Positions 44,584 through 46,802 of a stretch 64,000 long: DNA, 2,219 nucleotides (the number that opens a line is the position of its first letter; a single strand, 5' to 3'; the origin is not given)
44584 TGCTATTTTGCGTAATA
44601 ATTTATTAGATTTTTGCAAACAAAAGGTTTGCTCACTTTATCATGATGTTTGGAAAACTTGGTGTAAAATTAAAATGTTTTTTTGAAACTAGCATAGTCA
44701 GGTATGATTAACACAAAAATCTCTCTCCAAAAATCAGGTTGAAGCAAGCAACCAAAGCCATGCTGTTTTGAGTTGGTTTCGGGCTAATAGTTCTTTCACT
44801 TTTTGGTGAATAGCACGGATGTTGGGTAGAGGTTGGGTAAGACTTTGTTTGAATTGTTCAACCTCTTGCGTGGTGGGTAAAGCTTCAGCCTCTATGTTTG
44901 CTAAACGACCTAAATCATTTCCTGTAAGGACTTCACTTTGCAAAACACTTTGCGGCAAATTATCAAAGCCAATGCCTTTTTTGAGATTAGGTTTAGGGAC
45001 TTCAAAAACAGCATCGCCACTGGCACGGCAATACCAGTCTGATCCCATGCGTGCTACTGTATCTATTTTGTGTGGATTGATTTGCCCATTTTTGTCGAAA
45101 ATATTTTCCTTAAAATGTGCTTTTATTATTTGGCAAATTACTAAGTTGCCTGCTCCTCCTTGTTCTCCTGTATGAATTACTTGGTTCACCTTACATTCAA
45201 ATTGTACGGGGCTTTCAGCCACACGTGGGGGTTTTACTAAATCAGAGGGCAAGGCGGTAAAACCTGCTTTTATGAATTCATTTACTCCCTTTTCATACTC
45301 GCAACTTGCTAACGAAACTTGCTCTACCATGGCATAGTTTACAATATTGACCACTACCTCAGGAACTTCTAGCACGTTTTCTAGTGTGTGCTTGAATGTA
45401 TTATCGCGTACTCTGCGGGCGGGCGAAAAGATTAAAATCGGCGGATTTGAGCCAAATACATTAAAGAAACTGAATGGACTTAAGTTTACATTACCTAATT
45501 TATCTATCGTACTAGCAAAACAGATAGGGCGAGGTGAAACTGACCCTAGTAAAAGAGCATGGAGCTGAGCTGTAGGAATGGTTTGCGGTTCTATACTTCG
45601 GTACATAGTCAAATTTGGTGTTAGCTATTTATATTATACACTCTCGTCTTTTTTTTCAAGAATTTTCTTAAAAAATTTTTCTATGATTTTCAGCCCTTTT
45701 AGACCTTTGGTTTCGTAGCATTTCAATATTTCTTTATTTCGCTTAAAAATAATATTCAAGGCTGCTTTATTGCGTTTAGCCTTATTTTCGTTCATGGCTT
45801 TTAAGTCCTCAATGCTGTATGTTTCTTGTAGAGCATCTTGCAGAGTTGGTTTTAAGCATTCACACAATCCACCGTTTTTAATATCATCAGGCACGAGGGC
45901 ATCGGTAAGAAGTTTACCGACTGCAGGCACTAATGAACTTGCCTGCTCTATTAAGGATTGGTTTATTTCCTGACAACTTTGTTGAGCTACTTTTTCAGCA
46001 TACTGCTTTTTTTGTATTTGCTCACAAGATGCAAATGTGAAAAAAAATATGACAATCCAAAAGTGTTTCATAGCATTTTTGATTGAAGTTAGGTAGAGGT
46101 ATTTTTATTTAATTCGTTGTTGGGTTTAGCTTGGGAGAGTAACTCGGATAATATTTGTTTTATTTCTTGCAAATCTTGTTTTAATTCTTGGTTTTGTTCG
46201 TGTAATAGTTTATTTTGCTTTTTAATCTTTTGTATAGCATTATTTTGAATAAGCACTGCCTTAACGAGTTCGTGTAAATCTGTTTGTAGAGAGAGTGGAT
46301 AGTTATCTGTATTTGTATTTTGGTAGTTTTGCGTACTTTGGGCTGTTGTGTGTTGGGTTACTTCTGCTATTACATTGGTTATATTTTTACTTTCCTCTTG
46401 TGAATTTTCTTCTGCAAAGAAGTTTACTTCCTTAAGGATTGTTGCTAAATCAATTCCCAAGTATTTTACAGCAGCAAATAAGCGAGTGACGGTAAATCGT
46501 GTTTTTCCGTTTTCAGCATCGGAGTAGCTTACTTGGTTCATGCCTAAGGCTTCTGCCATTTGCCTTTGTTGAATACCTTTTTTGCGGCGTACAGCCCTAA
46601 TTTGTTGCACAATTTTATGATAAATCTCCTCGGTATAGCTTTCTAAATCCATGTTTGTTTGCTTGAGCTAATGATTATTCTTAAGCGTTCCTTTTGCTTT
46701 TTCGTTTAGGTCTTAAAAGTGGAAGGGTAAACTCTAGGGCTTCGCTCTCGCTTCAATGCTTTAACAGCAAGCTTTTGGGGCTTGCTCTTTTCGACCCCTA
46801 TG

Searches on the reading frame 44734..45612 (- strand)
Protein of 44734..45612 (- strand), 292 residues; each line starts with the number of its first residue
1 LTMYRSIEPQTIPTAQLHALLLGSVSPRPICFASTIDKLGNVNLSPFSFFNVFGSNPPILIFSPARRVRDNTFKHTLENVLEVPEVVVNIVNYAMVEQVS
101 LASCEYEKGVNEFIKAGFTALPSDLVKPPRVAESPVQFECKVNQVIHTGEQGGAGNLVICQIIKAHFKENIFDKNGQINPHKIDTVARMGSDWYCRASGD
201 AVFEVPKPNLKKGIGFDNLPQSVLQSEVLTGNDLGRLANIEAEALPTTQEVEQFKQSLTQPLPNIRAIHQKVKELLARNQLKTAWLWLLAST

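Call 17: search_protein_families(library=pfam, proteins=[window:44734-45612:-], max_evalue=0.001)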
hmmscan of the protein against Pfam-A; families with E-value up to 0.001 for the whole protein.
window:44734-45612:- (292 aa): 1 family
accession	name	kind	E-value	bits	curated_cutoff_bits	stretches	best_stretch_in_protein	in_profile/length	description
PF01613.24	Flavin_Reduct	-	2.7e-13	50.7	27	1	27-172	5-138/153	Flavin reductase like domain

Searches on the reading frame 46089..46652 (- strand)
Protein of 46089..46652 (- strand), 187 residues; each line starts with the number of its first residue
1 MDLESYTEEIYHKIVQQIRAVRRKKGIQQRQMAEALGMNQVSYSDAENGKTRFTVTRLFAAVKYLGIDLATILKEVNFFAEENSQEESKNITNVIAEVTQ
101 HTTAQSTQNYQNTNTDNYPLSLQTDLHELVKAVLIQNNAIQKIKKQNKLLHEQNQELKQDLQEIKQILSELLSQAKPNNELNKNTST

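Call 17: search_protein_families(library=pfam, proteins=[window:46089-46652:-], max_evalue=0.001)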
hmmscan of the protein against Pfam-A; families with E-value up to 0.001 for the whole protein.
window:46089-46652:- (187 aa): 5 families
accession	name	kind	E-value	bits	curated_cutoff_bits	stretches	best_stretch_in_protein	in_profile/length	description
PF01381.28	HTH_3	-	6.8e-13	48.9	23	1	18-70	1-53/55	Helix-turn-helix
PF13744.12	HTH_37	-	9.1e-08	32.2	27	1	13-69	18-75/80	Helix-turn-helix domain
PF13560.12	HTH_31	-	1.7e-07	31.9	27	1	16-69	4-58/64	Helix-turn-helix domain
PF15731.11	MqsA_antitoxin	-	1.4e-05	25.6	30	0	16-55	72-111/131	Antitoxin component of bacterial toxin-antitoxin system, MqsA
PF12844.13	HTH_19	-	3.2e-05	24.2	30.2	1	17-74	3-60/64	Helix-turn-helix domain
